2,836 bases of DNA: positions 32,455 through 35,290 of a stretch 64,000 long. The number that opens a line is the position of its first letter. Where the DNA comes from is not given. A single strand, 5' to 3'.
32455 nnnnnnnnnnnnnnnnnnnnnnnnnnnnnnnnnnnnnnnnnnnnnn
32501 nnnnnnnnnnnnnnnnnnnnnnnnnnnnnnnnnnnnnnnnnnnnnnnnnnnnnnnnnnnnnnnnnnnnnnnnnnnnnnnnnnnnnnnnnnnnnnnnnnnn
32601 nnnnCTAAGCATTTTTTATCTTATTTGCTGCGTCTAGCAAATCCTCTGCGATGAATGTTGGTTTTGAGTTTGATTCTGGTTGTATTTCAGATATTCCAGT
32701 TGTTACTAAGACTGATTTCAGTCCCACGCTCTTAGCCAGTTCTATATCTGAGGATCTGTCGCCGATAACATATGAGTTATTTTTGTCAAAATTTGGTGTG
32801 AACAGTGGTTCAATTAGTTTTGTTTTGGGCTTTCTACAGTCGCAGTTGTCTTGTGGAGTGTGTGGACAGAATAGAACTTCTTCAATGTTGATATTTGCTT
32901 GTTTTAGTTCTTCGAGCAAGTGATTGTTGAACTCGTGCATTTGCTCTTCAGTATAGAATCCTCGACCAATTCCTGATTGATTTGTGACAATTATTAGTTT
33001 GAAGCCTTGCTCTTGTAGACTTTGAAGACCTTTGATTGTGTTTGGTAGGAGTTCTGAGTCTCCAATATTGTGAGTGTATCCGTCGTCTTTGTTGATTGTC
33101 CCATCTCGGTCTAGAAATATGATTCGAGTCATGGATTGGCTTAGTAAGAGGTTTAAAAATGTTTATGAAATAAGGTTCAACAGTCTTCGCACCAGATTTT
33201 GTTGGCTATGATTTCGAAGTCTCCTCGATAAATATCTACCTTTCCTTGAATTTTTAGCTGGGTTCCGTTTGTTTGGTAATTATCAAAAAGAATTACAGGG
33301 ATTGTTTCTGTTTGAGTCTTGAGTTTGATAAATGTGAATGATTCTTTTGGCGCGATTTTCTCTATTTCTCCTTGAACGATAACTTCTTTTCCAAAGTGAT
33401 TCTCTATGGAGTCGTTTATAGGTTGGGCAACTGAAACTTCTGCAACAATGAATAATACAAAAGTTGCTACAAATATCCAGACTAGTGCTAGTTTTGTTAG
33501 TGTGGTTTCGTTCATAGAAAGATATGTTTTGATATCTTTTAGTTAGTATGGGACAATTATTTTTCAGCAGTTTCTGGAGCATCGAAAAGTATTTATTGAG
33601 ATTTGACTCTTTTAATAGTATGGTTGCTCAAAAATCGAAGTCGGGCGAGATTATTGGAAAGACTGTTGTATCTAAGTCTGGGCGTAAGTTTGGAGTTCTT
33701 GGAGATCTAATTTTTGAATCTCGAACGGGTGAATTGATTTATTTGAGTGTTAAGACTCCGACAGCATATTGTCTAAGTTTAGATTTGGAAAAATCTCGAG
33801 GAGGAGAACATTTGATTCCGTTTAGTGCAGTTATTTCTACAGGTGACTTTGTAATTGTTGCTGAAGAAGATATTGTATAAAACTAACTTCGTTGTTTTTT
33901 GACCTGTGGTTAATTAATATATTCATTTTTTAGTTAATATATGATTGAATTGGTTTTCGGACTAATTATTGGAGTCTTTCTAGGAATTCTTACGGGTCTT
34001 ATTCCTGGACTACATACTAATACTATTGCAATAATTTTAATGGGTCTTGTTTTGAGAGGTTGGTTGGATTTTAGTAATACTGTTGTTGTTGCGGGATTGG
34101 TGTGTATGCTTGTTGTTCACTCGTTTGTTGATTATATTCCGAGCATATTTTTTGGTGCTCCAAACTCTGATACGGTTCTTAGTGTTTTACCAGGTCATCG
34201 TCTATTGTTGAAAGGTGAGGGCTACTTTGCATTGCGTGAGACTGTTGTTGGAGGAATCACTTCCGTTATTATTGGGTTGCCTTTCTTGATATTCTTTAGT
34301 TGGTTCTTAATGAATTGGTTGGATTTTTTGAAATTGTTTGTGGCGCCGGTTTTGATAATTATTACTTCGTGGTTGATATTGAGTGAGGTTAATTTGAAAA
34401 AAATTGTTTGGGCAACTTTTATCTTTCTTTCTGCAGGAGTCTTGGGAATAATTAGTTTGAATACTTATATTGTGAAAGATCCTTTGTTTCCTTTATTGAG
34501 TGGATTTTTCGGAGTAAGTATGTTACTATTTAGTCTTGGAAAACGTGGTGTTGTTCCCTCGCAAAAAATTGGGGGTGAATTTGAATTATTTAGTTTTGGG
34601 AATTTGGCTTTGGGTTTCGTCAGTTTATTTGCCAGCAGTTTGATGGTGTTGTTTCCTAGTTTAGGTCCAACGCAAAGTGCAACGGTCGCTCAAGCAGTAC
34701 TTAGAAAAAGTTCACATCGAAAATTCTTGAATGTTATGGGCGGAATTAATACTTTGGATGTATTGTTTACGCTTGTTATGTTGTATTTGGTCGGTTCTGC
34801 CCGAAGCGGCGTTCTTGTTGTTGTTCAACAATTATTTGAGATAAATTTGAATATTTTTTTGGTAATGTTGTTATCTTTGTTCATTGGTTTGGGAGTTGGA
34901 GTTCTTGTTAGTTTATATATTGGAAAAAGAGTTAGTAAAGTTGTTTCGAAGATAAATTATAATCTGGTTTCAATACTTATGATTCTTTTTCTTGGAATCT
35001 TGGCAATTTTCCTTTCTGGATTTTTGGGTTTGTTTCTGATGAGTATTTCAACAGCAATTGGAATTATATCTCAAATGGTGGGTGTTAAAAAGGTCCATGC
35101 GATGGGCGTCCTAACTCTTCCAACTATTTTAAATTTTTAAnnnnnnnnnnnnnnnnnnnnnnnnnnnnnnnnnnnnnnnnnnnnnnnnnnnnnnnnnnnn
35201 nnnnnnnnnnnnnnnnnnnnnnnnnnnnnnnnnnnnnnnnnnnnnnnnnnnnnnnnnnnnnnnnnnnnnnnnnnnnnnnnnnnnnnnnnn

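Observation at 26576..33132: Complete bacterial-type ADP-L-glycero-D-manno-heptose pathway plus two GT9 heptosyltransferases in a 7-gene overlapped operon of an archaeon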

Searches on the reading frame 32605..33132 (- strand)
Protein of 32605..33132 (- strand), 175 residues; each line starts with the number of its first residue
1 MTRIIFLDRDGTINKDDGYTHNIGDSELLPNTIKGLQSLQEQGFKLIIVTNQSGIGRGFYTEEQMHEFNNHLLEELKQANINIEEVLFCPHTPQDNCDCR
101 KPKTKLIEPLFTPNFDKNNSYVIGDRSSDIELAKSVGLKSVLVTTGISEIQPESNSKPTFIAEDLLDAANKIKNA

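Call 3: search_protein_families(library=pfam, proteins=[window:32605-33132:-])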
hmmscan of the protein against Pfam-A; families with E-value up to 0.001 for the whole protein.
window:32605-33132:- (175 aa): 6 families
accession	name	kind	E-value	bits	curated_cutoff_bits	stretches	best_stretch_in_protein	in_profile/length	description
PF13242.12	Hydrolase_like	-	1.2e-13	51.2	22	1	99-168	2-75/75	HAD-hyrolase-like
PF13419.12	HAD_2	-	2.7e-08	34.6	23.8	0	94-143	128-178/178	Haloacid dehalogenase-like hydrolase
PF08645.17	PNK3P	-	6e-08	33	22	1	4-125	2-125/161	Polynucleotide kinase 3 phosphatase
PF13344.12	Hydrolase_6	-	7.9e-05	23.1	27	1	5-62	1-49/101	Haloacid dehalogenase-like hydrolase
PF08282.18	Hydrolase_3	-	0.0002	21.6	20.9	0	5-51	1-39/255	haloacid dehalogenase-like hydrolase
PF00702.32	Hydrolase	-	0.00028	21.8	26.4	0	24-137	93-191/191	haloacid dehalogenase-like hydrolase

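Call 4: search_protein_families(library=ncbifam, proteins=[window:32605-33132:-])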
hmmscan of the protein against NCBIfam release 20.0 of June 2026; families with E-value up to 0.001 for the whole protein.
window:32605-33132:- (175 aa): 23 families
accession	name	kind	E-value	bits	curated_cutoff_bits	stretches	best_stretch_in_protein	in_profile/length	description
NF006506.0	PRK08942.1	equivalog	1.5e-49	168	178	1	2-174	3-179/182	D-glycero-beta-D-manno-heptose 1,7-bisphosphate 7-phosphatase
TIGR01656.1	Histidinol-ppas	subfamily_domain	3.3e-40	137.4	84.15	1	4-144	2-147/149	histidinol-phosphate phosphatase domain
NF003937.0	PRK05446.1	equivalog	2.1e-37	129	443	1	2-144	3-149/355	bifunctional histidinol-phosphatase/imidazoleglycerol-phosphate dehydratase HisB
TIGR00213.1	GmhB_yaeD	subfamily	4.8e-37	127.3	149.6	1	4-167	3-173/176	D-glycero-beta-D-manno-heptose 1,7-bisphosphate 7-phosphatase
TIGR01261.1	hisB_Nterm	equivalog_domain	7.7e-35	119.8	140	1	3-142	2-145/161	histidinol-phosphatase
TIGR01662.1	HAD-SF-IIIA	subfamily_domain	1.1e-33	116.3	44.6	1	3-145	1-140/141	HAD-IIIA family hydrolase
NF050049.1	HBPPhtaseGmhB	domain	1.2e-31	109.8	250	1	2-144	3-144/171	D-glycero-alpha-D-manno-heptose-1,7-bisphosphate 7-phosphatase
NF005264.0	PRK06769.1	equivalog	4e-28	98.4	217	1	3-174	5-173/175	HAD-IIIA family hydrolase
NF009695.0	PRK13222.1-2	equivalog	1.3e-11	44.4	225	1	23-173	90-223/226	phosphoglycolate phosphatase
TIGR01664.1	DNA-3'-Pase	equivalog_domain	4.5e-07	29.9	107.65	1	33-126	48-136/167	DNA 3'-phosphatase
TIGR00099.1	Cof-subfamily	subfamily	2.1e-06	27.5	137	1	4-70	1-51/256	Cof-type HAD-IIB family hydrolase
TIGR01460.1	HAD-SF-IIA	subfamily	3.8e-06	26.9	100.15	0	119-146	218-246/246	HAD-IIA family hydrolase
TIGR01449.2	PGP_bact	equivalog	4.1e-06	26.5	180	0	118-166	159-207/213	phosphoglycolate phosphatase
TIGR01663.1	PNK-3'Pase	equivalog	1.8e-05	23.4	502.8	1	8-74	170-240/520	bifunctional polynucleotide phosphatase/kinase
TIGR02253.1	CTE7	subfamily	0.00011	22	169.75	0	28-165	95-217/221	TIGR02253 family HAD-type hydrolase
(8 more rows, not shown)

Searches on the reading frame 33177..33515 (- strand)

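Call 23: search_protein_families(library=pfam, proteins=[window:33177-33515:-], max_evalue=0.001)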
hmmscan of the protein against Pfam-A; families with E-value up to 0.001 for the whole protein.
window:33177-33515:- (112 aa): 2 families
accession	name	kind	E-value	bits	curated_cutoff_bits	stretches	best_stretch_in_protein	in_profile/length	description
PF13742.12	tRNA_anti_2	-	2.9e-07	31.1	27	1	29-107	6-94/95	OB-fold nucleic acid binding domain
PF01336.31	tRNA_anti-codon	-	3.2e-06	27.4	27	1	45-107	1-72/75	OB-fold nucleic acid binding domain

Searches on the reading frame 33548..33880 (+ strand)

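Call 23: search_protein_families(library=pfam, proteins=[window:33548-33880:+], max_evalue=0.001)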
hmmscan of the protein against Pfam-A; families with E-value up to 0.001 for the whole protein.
window:33548-33880:+ (110 aa): 1 family
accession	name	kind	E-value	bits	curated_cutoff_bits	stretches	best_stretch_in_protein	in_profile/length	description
PF05239.21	PRC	-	7.6e-08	32.7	21.2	1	34-104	8-71/78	PRC-barrel domain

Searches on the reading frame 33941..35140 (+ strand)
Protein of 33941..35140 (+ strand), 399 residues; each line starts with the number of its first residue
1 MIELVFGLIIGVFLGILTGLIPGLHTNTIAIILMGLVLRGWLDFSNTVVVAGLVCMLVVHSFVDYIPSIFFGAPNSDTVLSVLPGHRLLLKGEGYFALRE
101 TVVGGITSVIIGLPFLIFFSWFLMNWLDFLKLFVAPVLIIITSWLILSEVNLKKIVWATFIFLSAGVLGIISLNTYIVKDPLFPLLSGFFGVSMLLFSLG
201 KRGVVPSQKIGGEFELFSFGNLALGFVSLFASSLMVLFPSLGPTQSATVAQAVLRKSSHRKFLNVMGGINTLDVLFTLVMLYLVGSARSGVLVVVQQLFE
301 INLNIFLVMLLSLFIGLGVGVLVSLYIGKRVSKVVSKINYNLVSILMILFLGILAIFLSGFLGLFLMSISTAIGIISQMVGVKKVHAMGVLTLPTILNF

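Call 9: search_protein_families(library=pfam, proteins=[window:33941-35140:+], max_evalue=0.00001)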
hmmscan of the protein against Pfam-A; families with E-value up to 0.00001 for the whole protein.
window:33941-35140:+ (399 aa): 1 family
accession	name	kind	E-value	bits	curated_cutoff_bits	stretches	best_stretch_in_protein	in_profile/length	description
PF01970.21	TctA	-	7.6e-43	147.1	28.9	1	8-388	4-422/423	Tripartite tricarboxylate transporter TctA family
